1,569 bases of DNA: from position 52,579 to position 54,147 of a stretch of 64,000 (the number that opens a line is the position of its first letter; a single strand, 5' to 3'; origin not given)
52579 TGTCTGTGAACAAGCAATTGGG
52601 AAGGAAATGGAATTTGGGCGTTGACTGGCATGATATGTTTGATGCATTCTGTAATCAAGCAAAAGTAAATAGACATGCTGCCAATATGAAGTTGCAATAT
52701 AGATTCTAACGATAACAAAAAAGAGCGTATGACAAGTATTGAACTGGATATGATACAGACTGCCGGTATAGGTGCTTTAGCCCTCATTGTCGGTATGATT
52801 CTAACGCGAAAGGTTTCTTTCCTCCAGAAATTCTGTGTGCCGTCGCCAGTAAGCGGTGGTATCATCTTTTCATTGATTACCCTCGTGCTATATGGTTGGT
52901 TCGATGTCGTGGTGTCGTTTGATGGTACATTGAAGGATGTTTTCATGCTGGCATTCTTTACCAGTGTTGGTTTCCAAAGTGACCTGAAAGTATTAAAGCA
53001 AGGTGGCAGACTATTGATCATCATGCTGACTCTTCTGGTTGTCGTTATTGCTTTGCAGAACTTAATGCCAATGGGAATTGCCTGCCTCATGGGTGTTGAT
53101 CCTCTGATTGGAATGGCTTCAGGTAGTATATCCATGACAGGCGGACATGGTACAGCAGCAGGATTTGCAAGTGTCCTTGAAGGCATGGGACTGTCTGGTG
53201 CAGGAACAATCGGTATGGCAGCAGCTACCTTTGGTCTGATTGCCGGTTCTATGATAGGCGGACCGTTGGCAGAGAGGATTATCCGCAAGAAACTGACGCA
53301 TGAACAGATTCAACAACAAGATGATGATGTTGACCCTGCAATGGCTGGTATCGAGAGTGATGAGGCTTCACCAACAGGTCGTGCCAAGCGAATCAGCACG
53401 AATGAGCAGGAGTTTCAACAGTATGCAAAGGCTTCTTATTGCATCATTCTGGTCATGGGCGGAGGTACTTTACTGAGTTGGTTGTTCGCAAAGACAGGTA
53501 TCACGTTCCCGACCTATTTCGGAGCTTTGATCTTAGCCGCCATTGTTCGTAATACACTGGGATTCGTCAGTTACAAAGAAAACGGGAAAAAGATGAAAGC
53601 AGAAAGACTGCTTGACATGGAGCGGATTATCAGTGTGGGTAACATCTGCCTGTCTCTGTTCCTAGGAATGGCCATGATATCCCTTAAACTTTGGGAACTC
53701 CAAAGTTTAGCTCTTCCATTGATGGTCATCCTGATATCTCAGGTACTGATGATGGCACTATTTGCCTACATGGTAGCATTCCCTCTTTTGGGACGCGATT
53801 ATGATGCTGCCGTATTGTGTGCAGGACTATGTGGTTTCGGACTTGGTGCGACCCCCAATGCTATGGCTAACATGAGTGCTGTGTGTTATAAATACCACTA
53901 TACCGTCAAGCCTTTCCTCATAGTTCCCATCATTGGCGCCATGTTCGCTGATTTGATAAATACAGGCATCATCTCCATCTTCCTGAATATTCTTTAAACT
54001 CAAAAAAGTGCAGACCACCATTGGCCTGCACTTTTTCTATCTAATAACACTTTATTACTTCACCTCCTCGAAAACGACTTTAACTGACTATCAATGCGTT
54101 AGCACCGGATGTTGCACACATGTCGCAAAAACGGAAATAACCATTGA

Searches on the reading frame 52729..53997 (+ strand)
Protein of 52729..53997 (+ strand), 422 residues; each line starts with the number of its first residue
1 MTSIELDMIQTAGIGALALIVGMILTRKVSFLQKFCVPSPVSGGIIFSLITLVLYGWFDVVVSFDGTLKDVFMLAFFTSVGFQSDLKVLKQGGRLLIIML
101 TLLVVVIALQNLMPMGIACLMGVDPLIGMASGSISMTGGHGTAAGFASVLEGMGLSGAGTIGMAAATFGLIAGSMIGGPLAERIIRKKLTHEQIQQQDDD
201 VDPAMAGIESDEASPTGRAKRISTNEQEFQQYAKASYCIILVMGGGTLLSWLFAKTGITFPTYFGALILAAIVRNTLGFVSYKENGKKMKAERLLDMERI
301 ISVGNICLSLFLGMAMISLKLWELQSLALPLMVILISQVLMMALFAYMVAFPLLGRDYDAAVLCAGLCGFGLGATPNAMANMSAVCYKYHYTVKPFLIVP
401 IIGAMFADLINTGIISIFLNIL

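Call 19: search_protein_families(library=pfam, proteins=[window:52729-53997:+], max_evalue=0.001)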
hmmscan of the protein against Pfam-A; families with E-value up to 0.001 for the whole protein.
window:52729-53997:+ (422 aa): 1 family
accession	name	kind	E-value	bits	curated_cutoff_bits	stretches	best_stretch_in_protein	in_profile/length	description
PF03616.19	Glt_symporter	-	1.9e-108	362.9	26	1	4-389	1-366/368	Sodium/glutamate symporter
